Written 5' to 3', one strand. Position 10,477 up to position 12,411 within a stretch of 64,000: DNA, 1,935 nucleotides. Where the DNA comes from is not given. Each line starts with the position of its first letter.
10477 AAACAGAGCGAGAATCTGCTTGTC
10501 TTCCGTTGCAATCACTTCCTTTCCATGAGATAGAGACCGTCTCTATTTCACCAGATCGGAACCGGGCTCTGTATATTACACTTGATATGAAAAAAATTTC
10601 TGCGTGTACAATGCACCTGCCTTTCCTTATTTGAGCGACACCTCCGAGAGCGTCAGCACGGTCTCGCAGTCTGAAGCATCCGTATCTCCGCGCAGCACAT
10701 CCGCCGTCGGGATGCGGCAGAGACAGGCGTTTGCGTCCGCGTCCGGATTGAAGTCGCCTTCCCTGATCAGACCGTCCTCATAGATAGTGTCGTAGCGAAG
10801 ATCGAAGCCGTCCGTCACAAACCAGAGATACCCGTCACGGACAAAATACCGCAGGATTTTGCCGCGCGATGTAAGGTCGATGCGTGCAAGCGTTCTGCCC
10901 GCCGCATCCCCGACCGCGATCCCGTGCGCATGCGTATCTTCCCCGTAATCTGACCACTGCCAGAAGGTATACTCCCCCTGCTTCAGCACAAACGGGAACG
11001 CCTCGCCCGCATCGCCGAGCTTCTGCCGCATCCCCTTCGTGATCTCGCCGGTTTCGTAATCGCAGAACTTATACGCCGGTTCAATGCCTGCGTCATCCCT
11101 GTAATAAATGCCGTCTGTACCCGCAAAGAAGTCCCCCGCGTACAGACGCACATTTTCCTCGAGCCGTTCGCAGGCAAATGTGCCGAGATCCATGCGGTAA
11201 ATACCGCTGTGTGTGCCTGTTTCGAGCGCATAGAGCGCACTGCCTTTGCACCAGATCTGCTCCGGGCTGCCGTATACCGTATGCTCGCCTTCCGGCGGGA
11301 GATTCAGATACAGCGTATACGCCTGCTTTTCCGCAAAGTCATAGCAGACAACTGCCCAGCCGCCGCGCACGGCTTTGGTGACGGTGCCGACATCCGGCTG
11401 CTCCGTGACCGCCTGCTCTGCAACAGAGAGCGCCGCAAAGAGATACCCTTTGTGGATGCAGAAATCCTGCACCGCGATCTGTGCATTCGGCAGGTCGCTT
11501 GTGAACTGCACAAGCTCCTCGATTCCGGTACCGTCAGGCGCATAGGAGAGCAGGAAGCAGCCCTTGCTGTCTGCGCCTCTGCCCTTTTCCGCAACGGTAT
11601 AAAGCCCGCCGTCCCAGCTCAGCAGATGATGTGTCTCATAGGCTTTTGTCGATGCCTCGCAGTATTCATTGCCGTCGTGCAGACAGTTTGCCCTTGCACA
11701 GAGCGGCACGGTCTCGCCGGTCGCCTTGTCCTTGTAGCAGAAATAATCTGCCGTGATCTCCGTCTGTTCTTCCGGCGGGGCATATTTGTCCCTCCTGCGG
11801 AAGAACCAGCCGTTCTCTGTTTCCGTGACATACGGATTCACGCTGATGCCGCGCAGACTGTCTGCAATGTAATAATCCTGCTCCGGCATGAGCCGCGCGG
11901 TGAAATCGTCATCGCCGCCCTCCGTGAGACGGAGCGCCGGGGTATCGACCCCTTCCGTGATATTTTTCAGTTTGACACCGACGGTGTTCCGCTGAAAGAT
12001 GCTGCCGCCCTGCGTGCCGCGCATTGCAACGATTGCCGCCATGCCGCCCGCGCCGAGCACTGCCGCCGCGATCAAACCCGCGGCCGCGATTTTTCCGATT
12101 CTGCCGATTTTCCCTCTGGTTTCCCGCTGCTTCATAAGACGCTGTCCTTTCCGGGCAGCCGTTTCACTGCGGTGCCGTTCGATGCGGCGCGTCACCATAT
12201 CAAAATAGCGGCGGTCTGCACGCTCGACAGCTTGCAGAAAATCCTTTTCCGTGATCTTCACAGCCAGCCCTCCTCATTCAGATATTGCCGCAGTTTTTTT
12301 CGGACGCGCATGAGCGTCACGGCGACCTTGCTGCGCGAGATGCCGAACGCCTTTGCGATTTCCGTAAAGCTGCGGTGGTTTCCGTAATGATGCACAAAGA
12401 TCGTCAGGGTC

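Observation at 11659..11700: Invariant extracytoplasmic C-x4-C-x-H-x5-C motif in all eight paralogs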

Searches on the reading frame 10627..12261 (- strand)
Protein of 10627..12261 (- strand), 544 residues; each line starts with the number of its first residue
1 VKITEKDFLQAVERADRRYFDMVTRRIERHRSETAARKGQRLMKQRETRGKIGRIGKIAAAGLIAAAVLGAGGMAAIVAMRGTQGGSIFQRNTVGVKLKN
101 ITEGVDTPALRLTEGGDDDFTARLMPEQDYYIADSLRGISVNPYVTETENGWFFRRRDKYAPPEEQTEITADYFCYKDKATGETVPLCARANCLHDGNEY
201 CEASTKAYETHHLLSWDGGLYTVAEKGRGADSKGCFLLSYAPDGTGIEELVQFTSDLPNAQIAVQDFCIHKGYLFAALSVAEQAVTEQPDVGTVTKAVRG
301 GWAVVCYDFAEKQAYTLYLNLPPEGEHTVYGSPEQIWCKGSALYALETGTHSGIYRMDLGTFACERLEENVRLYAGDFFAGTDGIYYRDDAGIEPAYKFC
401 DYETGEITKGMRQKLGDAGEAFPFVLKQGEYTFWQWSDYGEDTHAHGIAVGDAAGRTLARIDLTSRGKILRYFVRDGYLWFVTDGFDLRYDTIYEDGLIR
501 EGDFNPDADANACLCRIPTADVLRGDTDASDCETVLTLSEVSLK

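Call 4: search_protein_families(library=pfam, proteins=[window:10627-12261:-], max_evalue=1)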
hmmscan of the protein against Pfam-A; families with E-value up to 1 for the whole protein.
window:10627-12261:- (544 aa): 0 families

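Call 5: search_protein_families(library=ncbifam, proteins=[window:10627-12261:-], max_evalue=1)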
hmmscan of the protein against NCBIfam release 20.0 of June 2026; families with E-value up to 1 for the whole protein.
window:10627-12261:- (544 aa): 1 family
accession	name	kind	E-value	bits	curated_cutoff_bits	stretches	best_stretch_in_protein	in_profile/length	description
NF052375.1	antisigma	equivalog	0.042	13.9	100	0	22-74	57-104/217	anti-sigma factor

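Call 6: find_homologous_proteins(query=window:10627-12261:-, max_evalue=0.001)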
Query window:10627-12261:- (544 aa): 23 proteins with E <= 0.001 among 8000 candidates.
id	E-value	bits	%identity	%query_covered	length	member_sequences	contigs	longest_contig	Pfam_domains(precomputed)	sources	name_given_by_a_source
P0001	0.0e+0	1261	100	100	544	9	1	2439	-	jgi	jgi:hypothetical protein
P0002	8.2e-113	396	44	100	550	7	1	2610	-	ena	-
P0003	2.4e-82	295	35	100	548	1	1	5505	-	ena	-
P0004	2.0e-68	249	35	100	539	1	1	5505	-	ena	-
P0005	2.2e-57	213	35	100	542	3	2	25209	-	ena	-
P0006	8.0e-55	204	34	100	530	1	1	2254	-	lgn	-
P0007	1.4e-53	200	34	100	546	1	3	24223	-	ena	-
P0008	2.1e-51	193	37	66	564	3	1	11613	-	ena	-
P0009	3.7e-50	189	36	75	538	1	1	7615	-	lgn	-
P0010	6.5e-43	165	30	99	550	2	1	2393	-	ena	-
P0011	1.8e-42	163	31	97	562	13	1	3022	-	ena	-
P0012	3.7e-41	159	33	81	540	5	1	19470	-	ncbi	-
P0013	6.9e-40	155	35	61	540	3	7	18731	-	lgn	-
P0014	3.5e-37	146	33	75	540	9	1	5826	-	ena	-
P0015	1.8e-36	144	34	63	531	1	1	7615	-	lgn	-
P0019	5.2e-30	122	28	90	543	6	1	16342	-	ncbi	-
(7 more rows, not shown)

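Call 7: search_solved_structures(query=window:10627-12261:-, max_evalue=10, show_alignments=2)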
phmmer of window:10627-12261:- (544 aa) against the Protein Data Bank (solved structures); distinct sequences matched with E-value up to 10: 1.
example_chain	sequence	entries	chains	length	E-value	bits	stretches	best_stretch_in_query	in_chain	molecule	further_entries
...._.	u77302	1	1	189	1.5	10.1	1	229-305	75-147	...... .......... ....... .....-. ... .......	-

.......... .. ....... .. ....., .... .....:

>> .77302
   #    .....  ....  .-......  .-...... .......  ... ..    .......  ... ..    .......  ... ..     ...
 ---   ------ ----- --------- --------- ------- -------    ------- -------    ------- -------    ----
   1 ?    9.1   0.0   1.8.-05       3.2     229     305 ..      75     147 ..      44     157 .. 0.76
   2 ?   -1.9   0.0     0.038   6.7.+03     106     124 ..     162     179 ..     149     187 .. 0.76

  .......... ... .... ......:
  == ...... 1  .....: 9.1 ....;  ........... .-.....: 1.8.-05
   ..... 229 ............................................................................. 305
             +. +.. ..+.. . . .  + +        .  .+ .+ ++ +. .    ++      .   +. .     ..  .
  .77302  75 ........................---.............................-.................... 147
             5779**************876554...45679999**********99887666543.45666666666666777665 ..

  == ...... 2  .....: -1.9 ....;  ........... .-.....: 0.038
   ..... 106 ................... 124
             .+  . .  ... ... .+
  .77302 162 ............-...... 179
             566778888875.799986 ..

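Call 20: predict_structure(alignment_id=A1)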
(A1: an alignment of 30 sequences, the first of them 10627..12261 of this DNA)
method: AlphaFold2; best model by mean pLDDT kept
length: 544 residues; sequences in the alignment: 30
mean_pLDDT: 74.9   pTM: 0.72
mean pLDDT of the five models: 74.9, 72.7, 72.4, 72.0, 70.5
residues with pLDDT >= 90: 121; 70-90: 261; 50-70: 69; < 50: 93
segments of 3 or more residues with pLDDT < 50: 38-40, 42-44, 46-92, 103-105, 115-141, 196-200
pLDDT, mean of each block of 10 residues (from residue 1): 77 72 76 54 48 43 39 33 36 64 58 53 41 33 73 83 67 83 74 47 62 82 80 83 75 86 89 91 84 81 92 90 87 86 87 89 88 80 86 90 91 92 84 89 85 94 90 88 84 63 78 93 87 91 67
secondary structure, 60 per line:
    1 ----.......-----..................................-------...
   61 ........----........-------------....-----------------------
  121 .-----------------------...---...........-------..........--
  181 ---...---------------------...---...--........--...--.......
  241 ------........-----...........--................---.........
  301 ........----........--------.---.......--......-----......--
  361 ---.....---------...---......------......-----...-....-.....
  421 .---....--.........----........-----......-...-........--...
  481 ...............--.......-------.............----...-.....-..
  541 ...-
elements in order: H5-11 H17-50 H58-68 H73-80 E94-97 E145-147 E151-161 E169-178 E184-186 E208-210 E214-216 E219-226 E234-240 E247-254 E260-270 E273-288 E292-308 E313-320 E333-339 E342-347 E353-358 E364-368 E378-380 E384-389 E396-401 E407-409 H411-414 H416-421 E425-428 E431-439 E444-451 E457-462 E468-475 E478-484 H485-489 E490-495 E498-504 E512-518 H519-524 E533-537 E539-543

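Call 23: fold_search(model_id=the predicted structure, library=pdb)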
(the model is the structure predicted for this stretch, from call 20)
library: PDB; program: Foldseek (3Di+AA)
matches with E <= 10: 1098; with E <= 0.001: 314
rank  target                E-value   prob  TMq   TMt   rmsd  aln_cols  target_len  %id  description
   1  7ep9_A                1.3e-07  1.00  0.38  0.33   8.1       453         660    9  The structure of carboxypeptidase from Fusobacterium nucleatum (released 2021-10-27)
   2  1k32_A                1.7e-07  1.00  0.25  0.15  24.2       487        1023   10  Crystal structure of the tricorn protease (released 2001-12-05)
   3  6y7o_A                2.3e-07  1.00  0.30  0.47  12.3       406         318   10  The complex between the eight-bladed symmetrical designer protein Tako8 and the silicotungstic acid Keggin (STA) (released 2020-12-16)
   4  7c72_A                2.5e-07  1.00  0.31  0.26  12.9       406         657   12  Structure of a mycobacterium tuberculosis puromycin-hydrolyzing peptidase (released 2021-03-24)
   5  3s25                  2.7e-07  1.00  0.33  0.54   7.8       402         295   10  Crystal structure of a 7-bladed beta-propeller-like protein (EUBREC_1955) from Eubacterium rectale ATCC 33656 at 1.88 A  (released 2011-06-08)
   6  7mx5_B                3.9e-07  1.00  0.23  0.29  13.8       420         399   11  Crystal structure of TolB from Acinetobacter baumannii (released 2021-05-26)
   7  4pwz_B                8.3e-07  1.00  0.26  0.33  13.1       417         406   11  Crystal structure of TolB protein from Yersinia pestis CO92 (released 2014-04-02)
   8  8bmx_D                1.1e-06  1.00  0.35  0.52   9.5       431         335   13  Bacteroides thetaiotaomicron B12 TonB dependent transporter in complex with a surface lipoprotein (released 2023-09-20)
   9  7cqy_D                1.1e-06  1.00  0.28  0.32  10.9       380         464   11  Tetrathionate hydrolase from Acidithiobacillus ferrooxidans mutant - D325N (released 2021-01-27)
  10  6pnv                  1.2e-06  1.00  0.26  0.32  13.0       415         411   11  1.42 Angstrom Resolution Crystal Structure of Translocation Protein TolB from Salmonella enterica (released 2019-07-17)
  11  8okv_B                1.2e-06  1.00  0.35  0.52   8.2       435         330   12  lipoprotein BT2095 from Bacteroides thetaiotamicron bound to cyanocobalamin CnCbl (released 2023-09-20)
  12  6s5j                  1.2e-06  1.00  0.26  0.41  11.4       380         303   11  Strictosidine Synthase from Ophiorrhiza pumila in complex with (S)-1-Ethyl-2,3,4,9-tetrahydro-1H-beta-carboline (released 2020-04-08)
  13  3s2k_A                1.2e-06  1.00  0.20  0.18  20.6       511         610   10  Structural basis of Wnt signaling inhibition by Dickkopf binding to LRP5/6. (released 2011-11-02)
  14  8bmy_A                1.3e-06  1.00  0.35  0.52   9.8       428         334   13  Bacteroides thetaiotaomicron surface lipoprotein bound to cyanocobalamin (released 2023-08-16)
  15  3wsx                  1.4e-06  1.00  0.28  0.26   8.7       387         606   11  SorLA Vps10p domain in ligand-free form (released 2015-02-04)
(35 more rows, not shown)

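Call 33: list_cluster_members(proteins=[P0012, P0019, P0120, P0133, P0062, P0147, P0075, P0110, P0040, P0098])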
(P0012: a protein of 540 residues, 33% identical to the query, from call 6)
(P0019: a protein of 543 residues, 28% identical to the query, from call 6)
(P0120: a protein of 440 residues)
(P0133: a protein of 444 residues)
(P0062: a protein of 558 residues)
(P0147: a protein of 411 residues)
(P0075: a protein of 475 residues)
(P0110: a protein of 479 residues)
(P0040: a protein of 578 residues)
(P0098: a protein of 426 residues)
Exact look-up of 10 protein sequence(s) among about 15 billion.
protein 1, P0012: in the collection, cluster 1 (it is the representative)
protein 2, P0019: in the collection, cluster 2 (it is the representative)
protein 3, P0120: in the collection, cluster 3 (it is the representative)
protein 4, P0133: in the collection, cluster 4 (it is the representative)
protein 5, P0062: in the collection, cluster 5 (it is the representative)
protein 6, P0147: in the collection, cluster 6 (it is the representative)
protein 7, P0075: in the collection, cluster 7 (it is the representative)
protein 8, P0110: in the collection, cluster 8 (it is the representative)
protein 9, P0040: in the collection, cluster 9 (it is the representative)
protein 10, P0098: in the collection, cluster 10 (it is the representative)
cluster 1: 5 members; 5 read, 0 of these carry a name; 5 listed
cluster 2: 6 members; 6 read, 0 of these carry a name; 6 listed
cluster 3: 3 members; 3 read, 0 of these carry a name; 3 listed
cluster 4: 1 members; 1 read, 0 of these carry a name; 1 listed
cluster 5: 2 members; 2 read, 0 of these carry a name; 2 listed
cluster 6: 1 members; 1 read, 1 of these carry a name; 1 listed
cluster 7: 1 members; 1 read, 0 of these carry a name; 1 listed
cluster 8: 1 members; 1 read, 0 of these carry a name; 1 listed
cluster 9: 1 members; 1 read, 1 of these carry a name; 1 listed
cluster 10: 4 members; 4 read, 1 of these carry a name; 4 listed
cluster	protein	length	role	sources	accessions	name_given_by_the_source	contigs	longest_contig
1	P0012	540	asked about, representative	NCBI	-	-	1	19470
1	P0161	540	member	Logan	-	-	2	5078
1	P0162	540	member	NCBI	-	-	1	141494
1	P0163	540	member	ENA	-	-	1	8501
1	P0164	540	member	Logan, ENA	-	-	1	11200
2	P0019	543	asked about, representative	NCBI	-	-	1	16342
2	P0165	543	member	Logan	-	-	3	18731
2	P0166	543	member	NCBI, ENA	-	-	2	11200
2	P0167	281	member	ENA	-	-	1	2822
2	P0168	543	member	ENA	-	-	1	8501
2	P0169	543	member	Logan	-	-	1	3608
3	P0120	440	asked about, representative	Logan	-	-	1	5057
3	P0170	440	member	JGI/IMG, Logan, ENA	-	-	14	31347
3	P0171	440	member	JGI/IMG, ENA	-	-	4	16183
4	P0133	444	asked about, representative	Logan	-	-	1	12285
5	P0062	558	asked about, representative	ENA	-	-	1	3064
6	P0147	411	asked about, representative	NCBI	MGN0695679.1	MAG: hypothetical protein ACI4J5_02815 [Oscillospiraceae bacterium]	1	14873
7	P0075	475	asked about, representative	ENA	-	-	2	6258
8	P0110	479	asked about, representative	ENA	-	-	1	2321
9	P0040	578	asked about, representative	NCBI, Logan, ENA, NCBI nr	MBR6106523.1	MAG: hypothetical protein IKQ39_00795 [Oscillospiraceae bacterium] | hypothetical protein [Oscillospiraceae bacterium]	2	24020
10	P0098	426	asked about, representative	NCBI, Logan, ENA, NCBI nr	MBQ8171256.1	MAG: hypothetical protein IJZ95_04625 [Oscillospiraceae bacterium] | hypothetical protein [Oscillospiraceae bacterium]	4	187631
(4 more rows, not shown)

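Call 42: search_solved_structures(query=A3, max_evalue=1, show_alignments=0)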
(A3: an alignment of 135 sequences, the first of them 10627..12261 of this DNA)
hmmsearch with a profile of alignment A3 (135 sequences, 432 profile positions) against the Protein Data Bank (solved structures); distinct sequences matched with E-value up to 1: 40.
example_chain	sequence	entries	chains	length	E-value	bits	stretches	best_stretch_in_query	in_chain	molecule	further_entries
1k32_A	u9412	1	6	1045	6.2e-13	51.9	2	267-401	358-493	tricorn protease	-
1n6d_A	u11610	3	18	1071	7e-13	51.8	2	267-401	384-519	Tricorn protease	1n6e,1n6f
3pe7_A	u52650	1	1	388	1.4e-06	31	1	184-373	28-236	Oligogalacturonate lyase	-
5l8s_A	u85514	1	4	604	1.4e-06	30.9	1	210-370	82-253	Amino acyl peptidase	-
3s25_A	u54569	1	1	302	2.3e-06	30.3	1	251-408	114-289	Hypothetical 7-bladed beta-propeller-like protein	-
7mx5_A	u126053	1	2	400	9.6e-06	28.2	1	210-363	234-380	Tol-Pal system protein TolB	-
2z3w_A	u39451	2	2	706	1.7e-05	27.5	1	214-338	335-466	Dipeptidyl aminopeptidase IV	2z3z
2d5l_A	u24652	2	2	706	1.7e-05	27.5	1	214-338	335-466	dipeptidyl aminopeptidase IV, putative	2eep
2dcm_A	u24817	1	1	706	1.7e-05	27.5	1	214-338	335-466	dipeptidyl aminopeptidase IV, putative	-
8ptd_A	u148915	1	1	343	0.00011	24.8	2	223-401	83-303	YncE family protein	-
4hxg_A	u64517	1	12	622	0.00013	24.5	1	209-417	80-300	Putative uncharacterized protein PH0594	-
4hxe_B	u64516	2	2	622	0.00013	24.5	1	209-417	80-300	Putative uncharacterized protein PH0594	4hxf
5a10_A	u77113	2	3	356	0.00025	23.6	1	182-255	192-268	THIOCYANATE FORMING PROTEIN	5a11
8ptf_A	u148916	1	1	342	0.00046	22.7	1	218-401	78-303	YncE family protein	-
3c5m_A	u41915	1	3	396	0.00076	22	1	228-327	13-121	Oligogalacturonate lyase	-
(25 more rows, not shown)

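Call 49: predict_structure(alignment_id=A3)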
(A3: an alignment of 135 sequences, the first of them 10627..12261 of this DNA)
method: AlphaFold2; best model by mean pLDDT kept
length: 544 residues; sequences in the alignment: 135
mean_pLDDT: 80.9   pTM: 0.77
mean pLDDT of the five models: 80.9, 79.7, 79.3, 78.6, 77.1
residues with pLDDT >= 90: 261; 70-90: 148; 50-70: 88; < 50: 47
segments of 3 or more residues with pLDDT < 50: 63-67, 72-74, 80-87, 120-122, 124-138, 502-506
pLDDT, mean of each block of 10 residues (from residue 1): 76 91 90 83 71 52 49 49 47 71 71 65 45 40 81 92 74 95 97 93 93 92 83 89 96 91 93 95 90 91 95 94 92 91 91 93 92 78 87 87 91 66 69 87 88 89 90 90 72 58 51 93 90 93 71
secondary structure, 60 per line:
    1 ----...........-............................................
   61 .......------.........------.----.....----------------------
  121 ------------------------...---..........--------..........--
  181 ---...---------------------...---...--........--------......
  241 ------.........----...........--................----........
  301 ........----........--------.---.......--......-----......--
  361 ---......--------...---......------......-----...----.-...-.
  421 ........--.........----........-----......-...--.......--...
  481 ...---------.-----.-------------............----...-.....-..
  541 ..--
elements in order: H5-15 H17-67 H74-82 E94-98 E145-147 E151-160 E169-178 E184-186 E208-210 E214-216 E219-226 E235-240 E247-255 E260-270 E273-288 E293-308 E313-320 E333-339 E342-347 E353-358 E364-369 E378-380 E384-389 E396-401 E407-409 E420-428 E431-439 E444-451 E457-462 E469-475 E478-483 E513-518 H519-524 E533-537 E539-542

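Call 52: fold_search(model_id=the predicted structure, library=pdb)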
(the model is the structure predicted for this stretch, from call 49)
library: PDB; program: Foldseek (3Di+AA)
matches with E <= 10: 952; with E <= 0.001: 221
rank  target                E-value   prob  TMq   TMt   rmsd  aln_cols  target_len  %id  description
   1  3s25                  6.1e-08  1.00  0.34  0.56   8.6       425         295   10  Crystal structure of a 7-bladed beta-propeller-like protein (EUBREC_1955) from Eubacterium rectale ATCC 33656 at 1.88 A  (released 2011-06-08)
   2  7ep9_A                9.9e-08  1.00  0.40  0.34   7.5       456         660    9  The structure of carboxypeptidase from Fusobacterium nucleatum (released 2021-10-27)
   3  8okv_B                1.5e-07  1.00  0.37  0.55   8.3       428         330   12  lipoprotein BT2095 from Bacteroides thetaiotamicron bound to cyanocobalamin CnCbl (released 2023-09-20)
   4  8okv_D                3.5e-07  1.00  0.38  0.59   7.6       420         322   13  lipoprotein BT2095 from Bacteroides thetaiotamicron bound to cyanocobalamin CnCbl (released 2023-09-20)
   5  7y4f_A                4.6e-07  1.00  0.36  0.29  10.5       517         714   11  bacterial DPP4 (released 2023-06-14)
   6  5jrl_D                5.4e-07  1.00  0.34  0.29   8.5       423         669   11  Crystal Structure of the Sphingopyxin I Lasso Peptide Isopeptidase SpI-IsoP (Native) (released 2016-09-14)
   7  8okv_C                6.4e-07  1.00  0.37  0.57   8.1       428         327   12  lipoprotein BT2095 from Bacteroides thetaiotamicron bound to cyanocobalamin CnCbl (released 2023-09-20)
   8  8p97_B                9.7e-07  1.00  0.35  0.53   7.8       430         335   13  BtuB3G3 bound to cyanocobalamin with disordered EL8 (released 2023-08-16)
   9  7mx5_B                9.7e-07  1.00  0.28  0.35  12.3       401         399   13  Crystal structure of TolB from Acinetobacter baumannii (released 2021-05-26)
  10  8bmz_B                1.2e-06  1.00  0.36  0.54   9.1       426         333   12  Bacteroides thetaiotaomicron surface lipoprotein BT1954 bound to adenosylcobalamin (released 2023-08-16)
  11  4r40_C                1.3e-06  1.00  0.30  0.38  10.6       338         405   11  Crystal Structure of TolB/Pal complex from Yersinia pestis. (released 2014-09-03)
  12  6l8a_B                1.3e-06  1.00  0.27  0.31  10.3       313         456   12  Tetrathionate hydrolase from Acidithiobacillus ferrooxidans (released 2020-11-11)
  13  8okv_A                1.6e-06  1.00  0.36  0.56   8.2       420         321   12  lipoprotein BT2095 from Bacteroides thetaiotamicron bound to cyanocobalamin CnCbl (released 2023-09-20)
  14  8bmz_A                1.6e-06  1.00  0.36  0.54   8.8       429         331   12  Bacteroides thetaiotaomicron surface lipoprotein BT1954 bound to adenosylcobalamin (released 2023-08-16)
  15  7mx5_A                1.7e-06  1.00  0.29  0.37  11.8       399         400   12  Crystal structure of TolB from Acinetobacter baumannii (released 2021-05-26)
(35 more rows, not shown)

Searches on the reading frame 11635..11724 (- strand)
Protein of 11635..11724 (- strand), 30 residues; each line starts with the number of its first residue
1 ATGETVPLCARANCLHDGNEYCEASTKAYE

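Call 68: search_solved_structures(query=A6, max_evalue=10, show_alignments=5)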
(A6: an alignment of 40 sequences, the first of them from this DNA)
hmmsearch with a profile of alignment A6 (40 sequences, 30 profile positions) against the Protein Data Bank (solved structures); distinct sequences matched with E-value up to 10: 1.
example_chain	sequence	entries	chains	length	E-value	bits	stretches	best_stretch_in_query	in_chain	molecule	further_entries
3lrn_A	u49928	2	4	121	0.76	12.2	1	8-17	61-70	Probable ATP-dependent RNA helicase DDX58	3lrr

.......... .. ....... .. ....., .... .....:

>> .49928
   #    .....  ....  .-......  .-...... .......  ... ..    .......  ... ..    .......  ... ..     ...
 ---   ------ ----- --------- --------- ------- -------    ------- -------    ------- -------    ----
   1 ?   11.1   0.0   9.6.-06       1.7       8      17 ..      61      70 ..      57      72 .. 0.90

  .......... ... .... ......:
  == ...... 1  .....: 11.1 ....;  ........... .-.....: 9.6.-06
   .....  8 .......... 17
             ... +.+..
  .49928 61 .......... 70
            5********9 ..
